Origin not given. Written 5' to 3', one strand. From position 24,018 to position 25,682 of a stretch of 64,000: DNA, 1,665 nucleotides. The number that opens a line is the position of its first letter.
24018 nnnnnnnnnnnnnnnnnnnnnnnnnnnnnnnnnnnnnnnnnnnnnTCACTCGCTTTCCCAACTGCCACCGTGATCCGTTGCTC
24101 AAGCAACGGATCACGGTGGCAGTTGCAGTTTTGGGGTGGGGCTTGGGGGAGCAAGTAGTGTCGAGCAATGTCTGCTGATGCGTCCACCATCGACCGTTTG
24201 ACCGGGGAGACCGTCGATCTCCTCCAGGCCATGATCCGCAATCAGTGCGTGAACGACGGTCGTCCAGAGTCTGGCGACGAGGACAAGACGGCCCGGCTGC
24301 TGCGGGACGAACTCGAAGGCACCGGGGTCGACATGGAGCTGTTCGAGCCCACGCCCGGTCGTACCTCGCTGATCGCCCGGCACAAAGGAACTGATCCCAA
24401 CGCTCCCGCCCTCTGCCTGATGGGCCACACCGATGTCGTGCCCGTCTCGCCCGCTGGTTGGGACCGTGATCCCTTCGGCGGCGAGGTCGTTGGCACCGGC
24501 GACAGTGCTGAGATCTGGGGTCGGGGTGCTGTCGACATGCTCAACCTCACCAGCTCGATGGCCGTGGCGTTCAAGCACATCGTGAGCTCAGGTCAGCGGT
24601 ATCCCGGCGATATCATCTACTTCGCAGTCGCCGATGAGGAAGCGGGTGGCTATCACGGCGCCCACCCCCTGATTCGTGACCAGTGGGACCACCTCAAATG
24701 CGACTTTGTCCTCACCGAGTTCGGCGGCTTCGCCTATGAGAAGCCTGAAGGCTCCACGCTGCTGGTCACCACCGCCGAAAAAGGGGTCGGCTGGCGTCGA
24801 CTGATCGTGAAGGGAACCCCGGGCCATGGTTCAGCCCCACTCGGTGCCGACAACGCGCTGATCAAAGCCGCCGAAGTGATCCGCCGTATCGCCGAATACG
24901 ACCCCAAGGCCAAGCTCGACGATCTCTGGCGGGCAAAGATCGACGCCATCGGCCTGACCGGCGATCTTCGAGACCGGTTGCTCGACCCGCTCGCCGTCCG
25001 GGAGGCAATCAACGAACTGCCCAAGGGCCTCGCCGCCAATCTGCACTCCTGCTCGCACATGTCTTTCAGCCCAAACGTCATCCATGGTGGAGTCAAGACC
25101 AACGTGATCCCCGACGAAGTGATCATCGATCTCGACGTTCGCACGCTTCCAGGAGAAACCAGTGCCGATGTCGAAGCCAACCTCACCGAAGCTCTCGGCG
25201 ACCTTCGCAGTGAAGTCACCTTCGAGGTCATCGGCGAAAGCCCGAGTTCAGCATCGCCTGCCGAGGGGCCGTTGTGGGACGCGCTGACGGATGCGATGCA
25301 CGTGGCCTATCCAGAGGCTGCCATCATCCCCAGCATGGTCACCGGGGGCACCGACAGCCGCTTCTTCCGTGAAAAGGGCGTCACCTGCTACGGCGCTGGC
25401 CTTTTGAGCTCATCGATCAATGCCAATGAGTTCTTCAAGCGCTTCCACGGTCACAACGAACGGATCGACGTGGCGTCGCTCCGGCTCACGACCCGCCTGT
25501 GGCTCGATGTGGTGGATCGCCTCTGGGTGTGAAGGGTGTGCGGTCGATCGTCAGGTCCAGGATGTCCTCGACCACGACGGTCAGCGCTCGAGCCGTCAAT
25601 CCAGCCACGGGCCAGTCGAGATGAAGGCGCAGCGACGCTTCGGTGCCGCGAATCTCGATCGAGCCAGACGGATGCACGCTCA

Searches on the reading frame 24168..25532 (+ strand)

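Call 42: search_protein_families(library=pfam, proteins=[window:24168-25532:+])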
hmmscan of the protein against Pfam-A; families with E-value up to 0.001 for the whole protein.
window:24168-25532:+ (454 aa): 3 families
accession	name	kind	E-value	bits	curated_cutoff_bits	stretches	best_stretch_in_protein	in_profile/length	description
PF01546.33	Peptidase_M20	-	1.2e-24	87.8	24.6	1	83-450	1-205/206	Peptidase family M20/M25/M40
PF07687.19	M20_dimer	-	4.9e-18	65.5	21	1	202-345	1-101/107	Peptidase dimerisation domain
PF04389.22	Peptidase_M28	-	4.4e-06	27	21.3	0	68-181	2-89/193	Peptidase family M28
